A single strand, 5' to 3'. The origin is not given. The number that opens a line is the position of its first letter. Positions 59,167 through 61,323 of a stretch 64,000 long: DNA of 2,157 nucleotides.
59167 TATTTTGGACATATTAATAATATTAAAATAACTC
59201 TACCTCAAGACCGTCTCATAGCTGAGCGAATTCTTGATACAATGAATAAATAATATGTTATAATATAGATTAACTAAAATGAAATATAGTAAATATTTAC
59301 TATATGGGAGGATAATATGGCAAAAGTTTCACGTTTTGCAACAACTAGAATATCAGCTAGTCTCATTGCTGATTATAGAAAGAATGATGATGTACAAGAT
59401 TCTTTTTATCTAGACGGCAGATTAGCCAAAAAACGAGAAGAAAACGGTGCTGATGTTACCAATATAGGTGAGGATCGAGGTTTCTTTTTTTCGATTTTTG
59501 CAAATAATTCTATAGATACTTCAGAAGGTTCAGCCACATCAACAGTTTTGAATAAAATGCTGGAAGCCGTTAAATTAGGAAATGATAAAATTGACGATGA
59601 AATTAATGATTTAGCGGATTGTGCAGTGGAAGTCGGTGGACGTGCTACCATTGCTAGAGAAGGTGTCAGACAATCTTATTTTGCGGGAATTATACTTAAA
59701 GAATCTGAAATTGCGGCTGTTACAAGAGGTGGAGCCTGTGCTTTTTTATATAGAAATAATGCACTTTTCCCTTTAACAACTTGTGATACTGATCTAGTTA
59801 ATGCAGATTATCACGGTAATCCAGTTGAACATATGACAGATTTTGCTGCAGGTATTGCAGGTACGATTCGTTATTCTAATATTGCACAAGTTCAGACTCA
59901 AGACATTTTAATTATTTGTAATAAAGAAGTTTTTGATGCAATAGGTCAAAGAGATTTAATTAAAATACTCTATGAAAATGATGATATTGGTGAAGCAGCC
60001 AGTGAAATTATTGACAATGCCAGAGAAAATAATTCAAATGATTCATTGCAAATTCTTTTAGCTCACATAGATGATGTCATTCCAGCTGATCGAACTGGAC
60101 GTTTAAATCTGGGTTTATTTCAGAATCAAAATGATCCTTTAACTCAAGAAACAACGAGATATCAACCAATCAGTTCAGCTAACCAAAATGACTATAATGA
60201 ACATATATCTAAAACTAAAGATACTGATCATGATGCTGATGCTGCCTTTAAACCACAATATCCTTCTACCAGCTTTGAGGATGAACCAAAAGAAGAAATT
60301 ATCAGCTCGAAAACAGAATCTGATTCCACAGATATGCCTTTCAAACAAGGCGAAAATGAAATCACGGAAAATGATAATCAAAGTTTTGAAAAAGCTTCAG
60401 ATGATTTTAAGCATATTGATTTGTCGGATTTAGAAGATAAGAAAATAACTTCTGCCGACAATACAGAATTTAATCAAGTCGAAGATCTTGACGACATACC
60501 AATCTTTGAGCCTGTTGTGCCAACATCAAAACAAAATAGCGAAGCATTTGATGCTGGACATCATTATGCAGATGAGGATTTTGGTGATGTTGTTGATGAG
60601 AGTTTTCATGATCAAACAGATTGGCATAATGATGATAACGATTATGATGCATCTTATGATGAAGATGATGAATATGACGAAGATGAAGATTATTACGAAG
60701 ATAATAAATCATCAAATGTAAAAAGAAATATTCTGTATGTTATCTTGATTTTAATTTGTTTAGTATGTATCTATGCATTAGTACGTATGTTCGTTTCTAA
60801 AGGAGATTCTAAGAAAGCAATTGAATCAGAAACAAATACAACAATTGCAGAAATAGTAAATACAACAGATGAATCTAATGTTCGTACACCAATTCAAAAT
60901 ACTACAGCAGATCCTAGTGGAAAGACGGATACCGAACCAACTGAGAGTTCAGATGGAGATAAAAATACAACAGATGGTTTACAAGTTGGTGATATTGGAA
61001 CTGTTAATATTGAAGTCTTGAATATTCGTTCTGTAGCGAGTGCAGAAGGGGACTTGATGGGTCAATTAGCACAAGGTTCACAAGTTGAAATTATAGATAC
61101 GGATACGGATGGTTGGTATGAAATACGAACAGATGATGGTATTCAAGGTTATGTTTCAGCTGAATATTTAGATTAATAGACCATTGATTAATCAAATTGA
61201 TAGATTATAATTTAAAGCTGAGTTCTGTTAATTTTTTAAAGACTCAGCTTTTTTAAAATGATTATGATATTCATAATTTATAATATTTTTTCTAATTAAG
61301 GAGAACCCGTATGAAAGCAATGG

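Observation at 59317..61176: Transmembrane pseudo-PP2C linked to an extracellular SH3b domain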

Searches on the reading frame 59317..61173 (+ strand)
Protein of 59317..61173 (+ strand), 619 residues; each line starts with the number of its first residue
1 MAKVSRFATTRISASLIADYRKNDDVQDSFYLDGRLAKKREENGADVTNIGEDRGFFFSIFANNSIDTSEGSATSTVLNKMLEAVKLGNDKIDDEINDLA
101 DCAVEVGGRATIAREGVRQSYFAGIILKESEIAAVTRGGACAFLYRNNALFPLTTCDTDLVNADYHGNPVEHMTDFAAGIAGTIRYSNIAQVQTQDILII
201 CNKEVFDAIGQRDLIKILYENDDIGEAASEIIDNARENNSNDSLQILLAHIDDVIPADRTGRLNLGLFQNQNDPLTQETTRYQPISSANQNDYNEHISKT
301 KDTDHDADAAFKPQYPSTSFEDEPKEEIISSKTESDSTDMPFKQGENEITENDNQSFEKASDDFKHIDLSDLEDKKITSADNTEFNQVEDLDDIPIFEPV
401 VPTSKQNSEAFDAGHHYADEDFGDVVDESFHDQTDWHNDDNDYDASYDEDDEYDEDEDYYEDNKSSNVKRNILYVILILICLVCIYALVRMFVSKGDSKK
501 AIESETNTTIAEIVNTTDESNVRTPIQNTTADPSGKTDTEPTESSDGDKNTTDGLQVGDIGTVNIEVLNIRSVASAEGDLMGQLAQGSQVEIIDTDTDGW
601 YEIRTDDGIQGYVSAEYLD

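Call 3: search_protein_families(library=pfam, proteins=[window:59317-61173:+], max_evalue=10)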
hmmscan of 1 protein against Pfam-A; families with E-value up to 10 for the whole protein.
window:59317-61173:+ (619 aa): 11 families
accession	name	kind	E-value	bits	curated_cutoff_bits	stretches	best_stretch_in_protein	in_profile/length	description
PF08239.17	SH3_3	-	7.4e-14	52.1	27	1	567-619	2-54/54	Bacterial SH3 domain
PF18348.7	SH3_16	-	9.2e-07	29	25.8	1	575-616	6-47/49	Bacterial dipeptidyl-peptidase Sh3 domain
PF00018.34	SH3_1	-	0.0039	17.2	22.9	1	583-613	15-46/48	SH3 domain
PF05478.16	Prominin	-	0.0055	15.3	34.3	1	462-514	131-182/799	Prominin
PF06347.19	SH3_4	-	0.019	15.2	24.1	1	568-618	5-54/56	Bacterial SH3 domain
PF21827.1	New_glue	-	0.05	13.8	31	1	477-549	7-69/94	New glue protein family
PF00520.37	Ion_trans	-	0.08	12.6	25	1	470-508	127-157/241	Ion transport protein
PF06682.17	SARAF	-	0.12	12.5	30.8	1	445-540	135-227/333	SOCE-associated regulatory factor of calcium homoeostasis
PF06024.17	Orf78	-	0.16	12.7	29.4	1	438-500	27-93/101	Orf78 (ac78)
PF16118.10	DUF4834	-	1.5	10.3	27.8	1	473-534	10-71/99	Domain of unknown function (DUF4834)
PF04272.19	Phospholamban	-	3.3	7.7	25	1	468-489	28-49/52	Phospholamban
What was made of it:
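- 61015..61173 (+): Bacterial SH3 (SH3_3/SH3b) cell-wall-binding domain (residues 567-619). Pfam PF08239, E 7.4e-14, 52.1 bits against a cut-off of 27 (call 3).
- Checked: SH3_3: Pfam residues 567-619, 52.1 bits against a cut-off of 27 (call 3).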

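Call 4: search_protein_families(library=ncbifam, proteins=[window:59317-61173:+], max_evalue=10)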
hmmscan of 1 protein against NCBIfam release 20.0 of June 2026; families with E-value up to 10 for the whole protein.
window:59317-61173:+ (619 aa): 14 families
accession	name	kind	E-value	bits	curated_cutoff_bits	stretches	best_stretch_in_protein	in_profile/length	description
TIGR04211.1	SH3_and_anchor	equivalog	2.7e-07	30.4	65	1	569-618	9-58/198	TIGR04211 family SH3 domain-containing protein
NF038218.1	IcmG_DotF_IVB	equivalog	1.5e-06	28.1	200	1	446-536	23-107/266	type IVB secretion system protein IcmG/DotF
NF042931.1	SAG1386_EF1546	equivalog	9.1e-05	22.6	80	1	452-557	7-116/158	SAG1386/EF1546 family surface-associated protein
NF040678.1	EntFM_CwpFM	equivalog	0.0001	21.5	720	1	547-617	120-188/430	enterotoxin EntFM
NF040675.1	wall_bind_EntD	exception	0.00016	21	590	1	563-617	28-80/310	cell wall-binding protein EntD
NF040677.1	wall_bind_EntC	exception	0.00036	19.5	770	1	563-617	28-81/422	cell wall-binding protein EntC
NF010495.0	PRK13914.1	equivalog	0.00054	19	647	1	563-618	84-139/481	invasion associated endopeptidase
NF040670.1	wall_bind_EntA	exception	0.00093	18.7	560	1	563-617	28-80/291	cell wall-binding protein EntA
NF033483.0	PknB_PASTA_kin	equivalog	0.0016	17.5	450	1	411-546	279-415/563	Stk1 family PASTA domain-containing Ser/Thr kinase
NF033484.1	Stp1_PP2C_phos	equivalog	0.0034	16.9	230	1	189-249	171-231/232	Stp1/IreP family PP2C-type Ser/Thr phosphatase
NF040676.1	wall_bind_EntB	exception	0.041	12.4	780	1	559-614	83-137/490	cell wall-binding protein EntB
NF006283.1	PRK08455.1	equivalog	0.044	13.4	187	1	459-513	7-61/182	flagellar basal body-associated protein FliL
NF004378.0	PRK05740.2-4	equivalog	0.051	13.8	171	1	470-524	37-91/122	preprotein translocase subunit SecE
NF002357.0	PRK01318.2-4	equivalog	0.27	9.9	479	1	321-415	50-144/532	membrane protein insertase YidC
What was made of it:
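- On PPM/PP2C phosphatase superfamily (Pfam PP2C clan: PF00481, PF13672, PF07228): The only direct hit is NCBIfam Stp1_PP2C, 16.9 bits against a cut-off of 230 (call 4).
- On Single-pass anti-sigma factors (RsgI or zf-HC2 type): No such domain is found (calls 3, 4).
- Closest known: PASTA Ser/Thr kinases. Different: The weak NCBIfam PknB_PASTA hit at residues 411-546 (E 0.0016 against a cut-off of 450 bits, call 4) lies in the low-complexity/TM region and is compositional.
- No anti-sigma domain is detected in Pfam or NCBIfam (calls 3, 4).
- Tried and rejected: The weak NCBIfam hits to IcmG/DotF, PknB_PASTA, SecE and FliL (call 4) and the Pfam hits to Prominin, New_glue and SARAF (call 3) all lie on the TM or low-complexity segment, far below their cut-offs.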

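Call 5: search_solved_structures(query=window:59317-61173:+, max_evalue=10, show_alignments=3)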
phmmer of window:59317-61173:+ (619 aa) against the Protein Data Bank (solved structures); distinct sequences matched with E-value up to 10: 17.
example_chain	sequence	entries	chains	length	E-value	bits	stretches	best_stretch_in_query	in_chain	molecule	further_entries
4krt_A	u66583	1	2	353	6e-07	31.9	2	563-618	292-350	Autolytic lysozyme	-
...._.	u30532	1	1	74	0.00064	21.9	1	566-618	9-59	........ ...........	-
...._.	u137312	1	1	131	0.0012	21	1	569-618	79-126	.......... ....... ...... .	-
2kq8_A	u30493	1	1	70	0.0026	19.9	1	558-618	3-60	Cell wall hydrolase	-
1ov3_A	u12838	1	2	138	0.0032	19.6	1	569-618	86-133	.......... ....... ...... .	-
1wlp_B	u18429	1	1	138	0.0039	19.3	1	569-618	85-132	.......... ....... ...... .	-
5cwf_A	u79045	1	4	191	0.0079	18.3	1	223-257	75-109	Designed helical repeat protein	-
1ng2_A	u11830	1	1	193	0.01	17.9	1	569-618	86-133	Neutrophil cytosolic factor 1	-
1uec_A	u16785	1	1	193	0.012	17.7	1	569-618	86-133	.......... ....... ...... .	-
8wej_C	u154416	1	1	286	0.018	17.1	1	569-618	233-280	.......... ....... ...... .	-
9ovi_A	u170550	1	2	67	0.021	16.9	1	559-618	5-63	Conserved domain protein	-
2kyb_A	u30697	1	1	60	0.03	16.4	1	561-618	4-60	Mannosyl-glycoprotein endo-beta-N-acetylglucosaminidase domain protein, possible enterotox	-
2ct4_A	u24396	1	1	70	0.11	14.5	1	575-618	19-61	Cdc42-interacting protein 4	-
2kt8_A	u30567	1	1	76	0.2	13.7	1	561-618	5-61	Probable surface protein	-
3npf_A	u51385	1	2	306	0.95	11.4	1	560-614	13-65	putative dipeptidyl-peptidase VI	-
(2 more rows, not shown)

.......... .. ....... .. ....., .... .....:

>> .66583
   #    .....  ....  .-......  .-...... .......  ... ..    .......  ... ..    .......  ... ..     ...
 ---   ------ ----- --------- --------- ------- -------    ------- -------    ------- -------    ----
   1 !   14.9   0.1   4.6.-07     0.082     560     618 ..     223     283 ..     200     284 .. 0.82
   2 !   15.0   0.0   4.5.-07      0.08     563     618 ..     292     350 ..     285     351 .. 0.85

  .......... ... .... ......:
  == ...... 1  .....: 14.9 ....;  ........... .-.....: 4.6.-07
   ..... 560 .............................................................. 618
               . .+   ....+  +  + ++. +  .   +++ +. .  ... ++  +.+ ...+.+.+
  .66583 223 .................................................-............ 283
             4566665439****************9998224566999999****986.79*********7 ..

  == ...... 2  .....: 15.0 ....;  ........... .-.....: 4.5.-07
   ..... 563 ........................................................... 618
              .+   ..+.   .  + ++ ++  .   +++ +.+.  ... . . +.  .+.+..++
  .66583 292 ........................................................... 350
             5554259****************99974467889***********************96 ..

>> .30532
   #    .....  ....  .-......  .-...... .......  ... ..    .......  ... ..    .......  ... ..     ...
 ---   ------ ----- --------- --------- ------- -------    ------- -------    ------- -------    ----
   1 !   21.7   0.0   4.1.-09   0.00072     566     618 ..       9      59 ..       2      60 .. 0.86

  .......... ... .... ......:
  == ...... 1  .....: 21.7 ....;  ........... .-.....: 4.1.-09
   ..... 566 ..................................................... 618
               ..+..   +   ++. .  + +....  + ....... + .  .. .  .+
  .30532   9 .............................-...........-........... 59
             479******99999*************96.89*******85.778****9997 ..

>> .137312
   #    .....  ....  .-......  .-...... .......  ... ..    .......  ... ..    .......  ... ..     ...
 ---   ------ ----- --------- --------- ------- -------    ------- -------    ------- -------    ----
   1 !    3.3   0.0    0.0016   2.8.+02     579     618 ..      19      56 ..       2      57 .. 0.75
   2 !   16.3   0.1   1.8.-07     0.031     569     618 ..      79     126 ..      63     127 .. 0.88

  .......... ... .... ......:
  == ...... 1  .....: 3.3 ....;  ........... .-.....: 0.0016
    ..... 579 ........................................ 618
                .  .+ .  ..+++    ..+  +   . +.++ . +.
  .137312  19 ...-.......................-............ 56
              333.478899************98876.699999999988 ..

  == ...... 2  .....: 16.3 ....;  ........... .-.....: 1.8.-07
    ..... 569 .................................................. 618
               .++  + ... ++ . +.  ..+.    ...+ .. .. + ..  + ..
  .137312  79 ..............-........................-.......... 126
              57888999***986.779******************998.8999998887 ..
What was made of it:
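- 61015..61173 (+): PDB sequence hits are the SH3 repeats of an autolytic lysozyme (4krt, E 6e-7) and the clostridial SH3 domains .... and 2kq8 (call 5).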

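Call 48: list_cluster_members(proteins=[P0140, P0135, P0057, P0084, P0011, window:59317-61173:+])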
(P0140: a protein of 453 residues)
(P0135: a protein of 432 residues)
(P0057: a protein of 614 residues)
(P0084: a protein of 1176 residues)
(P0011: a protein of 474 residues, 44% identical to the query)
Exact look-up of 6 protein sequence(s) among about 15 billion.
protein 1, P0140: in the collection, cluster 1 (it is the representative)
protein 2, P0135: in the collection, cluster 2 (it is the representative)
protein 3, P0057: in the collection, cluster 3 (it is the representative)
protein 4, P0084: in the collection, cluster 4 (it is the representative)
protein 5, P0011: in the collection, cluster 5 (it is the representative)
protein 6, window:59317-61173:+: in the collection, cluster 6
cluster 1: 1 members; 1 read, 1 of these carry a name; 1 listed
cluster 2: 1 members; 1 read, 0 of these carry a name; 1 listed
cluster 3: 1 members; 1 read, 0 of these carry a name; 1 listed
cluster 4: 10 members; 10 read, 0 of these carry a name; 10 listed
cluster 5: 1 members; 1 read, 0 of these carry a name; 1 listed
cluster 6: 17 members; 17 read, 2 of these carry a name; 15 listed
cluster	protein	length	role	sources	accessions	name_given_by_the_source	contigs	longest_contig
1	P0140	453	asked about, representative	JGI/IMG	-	PPM family protein phosphatase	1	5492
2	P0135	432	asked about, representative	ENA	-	-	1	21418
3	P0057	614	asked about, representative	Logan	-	-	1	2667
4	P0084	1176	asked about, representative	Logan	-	-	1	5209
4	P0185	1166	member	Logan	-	-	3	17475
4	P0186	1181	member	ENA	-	-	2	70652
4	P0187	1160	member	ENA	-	-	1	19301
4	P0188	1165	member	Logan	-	-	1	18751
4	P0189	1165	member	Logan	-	-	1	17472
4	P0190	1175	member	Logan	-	-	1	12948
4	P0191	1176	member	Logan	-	-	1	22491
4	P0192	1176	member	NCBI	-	-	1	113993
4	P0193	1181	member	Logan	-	-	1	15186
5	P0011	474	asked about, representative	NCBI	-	-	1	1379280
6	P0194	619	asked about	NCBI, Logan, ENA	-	-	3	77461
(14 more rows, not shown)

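Call 63: predict_structure(alignment_id=A1)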
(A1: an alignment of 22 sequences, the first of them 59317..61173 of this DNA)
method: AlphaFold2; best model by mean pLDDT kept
length: 619 residues; sequences in the alignment: 22
mean_pLDDT: 60.7   pTM: 0.46
mean pLDDT of the five models: 60.7, 60.3, 59.4, 59.0, 45.6
residues with pLDDT >= 90: 127; 70-90: 120; 50-70: 72; < 50: 300
segments of 3 or more residues with pLDDT < 50: 1-4, 259-340, 342-368, 370-392, 394-464, 498-588
pLDDT, mean of each block of 10 residues (from residue 1): 58 84 78 76 59 81 69 85 89 91 81 63 92 92 95 89 91 88 90 94 92 95 91 91 90 73 43 38 37 39 38 37 39 38 38 39 43 41 40 43 41 40 42 41 43 41 55 86 88 58 37 34 35 35 31 28 29 35 44 60 66 63
secondary structure, 60 per line:
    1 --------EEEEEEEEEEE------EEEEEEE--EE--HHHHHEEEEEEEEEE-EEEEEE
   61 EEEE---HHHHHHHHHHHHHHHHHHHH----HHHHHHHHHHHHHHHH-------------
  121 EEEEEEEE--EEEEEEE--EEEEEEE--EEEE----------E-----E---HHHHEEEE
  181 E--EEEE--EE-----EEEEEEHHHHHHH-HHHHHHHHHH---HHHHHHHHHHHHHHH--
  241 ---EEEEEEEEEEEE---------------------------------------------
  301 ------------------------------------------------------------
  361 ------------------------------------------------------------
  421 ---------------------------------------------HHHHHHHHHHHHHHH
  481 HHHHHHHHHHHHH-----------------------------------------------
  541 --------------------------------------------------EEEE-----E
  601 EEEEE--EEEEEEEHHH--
elements in order: E9-19 E26-32 H39-43 E44-53 E55-64 H68-87 H92-107 E121-128 E131-137 E140-146 E149-152 H173-176 E177-181 E184-187 E197-202 H203-209 H211-220 H224-238 E244-255 H466-493 E591-594 E600-605 E608-614
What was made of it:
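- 60091..60726 (+): Acidic intrinsically disordered cytoplasmic tether (residues 259-470), ending in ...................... AF2 pLDDT below 50 for 259-464 (call 63).
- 60727..60795 (+): Single transmembrane helix (residues 471-493), N-terminus inside. AF2 helix 466-493 with pLDDT about 87 (call 63).
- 60796..61014 (+): Extracellular Thr/Ser/Asp-rich stalk (residues 494-566). AF2 pLDDT below 50 for 498-588 (call 63).
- Checked: AF2 pLDDT is below 50 for 259-464 (call 63).
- AF2 predicts disorder for the tether and the stalk (call 63).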

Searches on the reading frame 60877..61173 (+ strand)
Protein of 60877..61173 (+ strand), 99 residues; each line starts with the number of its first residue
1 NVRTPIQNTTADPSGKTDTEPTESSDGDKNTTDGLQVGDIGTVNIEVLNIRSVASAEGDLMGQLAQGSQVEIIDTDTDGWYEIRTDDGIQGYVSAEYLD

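Call 38: search_protein_families(library=pfam, alignment_id=A4, max_evalue=0.01)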
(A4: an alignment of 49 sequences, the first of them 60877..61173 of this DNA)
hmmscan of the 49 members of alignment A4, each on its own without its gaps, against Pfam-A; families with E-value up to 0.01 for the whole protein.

A. member 1, window:60877-61173:+ (99 aa): 5 families
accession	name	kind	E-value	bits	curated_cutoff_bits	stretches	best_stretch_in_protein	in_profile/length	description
PF08239.17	SH3_3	-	3.8e-15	56.2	27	1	47-99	2-54/54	Bacterial SH3 domain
PF18348.7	SH3_16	-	5.6e-08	32.9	25.8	1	55-96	6-47/49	Bacterial dipeptidyl-peptidase Sh3 domain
PF06347.19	SH3_4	-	0.00097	19.3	24.1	1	48-98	5-54/56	Bacterial SH3 domain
PF00018.34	SH3_1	-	0.0012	18.9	22.9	1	63-93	15-46/48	SH3 domain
PF07653.23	SH3_2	-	0.0042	17.2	21.8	1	66-98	20-52/55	Variant SH3 domain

B. families by the number of members that match (of 49 scanned): 11 families
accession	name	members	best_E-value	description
PF01476.26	LysM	26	1.4e-15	LysM domain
PF08239.17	SH3_3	4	2.4e-16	Bacterial SH3 domain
PF06347.19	SH3_4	4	3.7e-08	Bacterial SH3 domain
PF23457.1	LysM2_NFP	4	1.6e-05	NFP LysM2 domain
PF05489.18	Phage_tail_X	4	2.5e-05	Phage Tail Protein X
PF18348.7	SH3_16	3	5.8e-10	Bacterial dipeptidyl-peptidase Sh3 domain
PF23472.1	LysM2_CERK1_LYK3_4_5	3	2.2e-06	LYK3/4/5 LysM2 domain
PF23473.1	LysM3_LYK4_5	3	0.00026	LYK4/5 LysM3 domain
PF00018.34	SH3_1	2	0.0012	SH3 domain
PF07653.23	SH3_2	2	0.0025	Variant SH3 domain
PF05642.16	Sporozoite_P67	1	0.0085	Sporozoite P67 surface antigen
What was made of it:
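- On Bacterial SH3 domain (SH3_3, PF08239): 52.1 bits against a cut-off of 27, E 7.4e-14, covering 53 of 54 model positions (call 3); 56.2 bits for the isolated C-terminus (call 38). Inferred from homologues in wall hydrolases (4krt, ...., 2kq8; call 5) and from the LysM domain that occupies the same position in relatives (call 38).
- Ectodomain swap: LysM in 26 of 49 and SH3_3 in 4 of 49 sampled C-termini (call 38). Interchangeable wall-binding modules (call 38).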
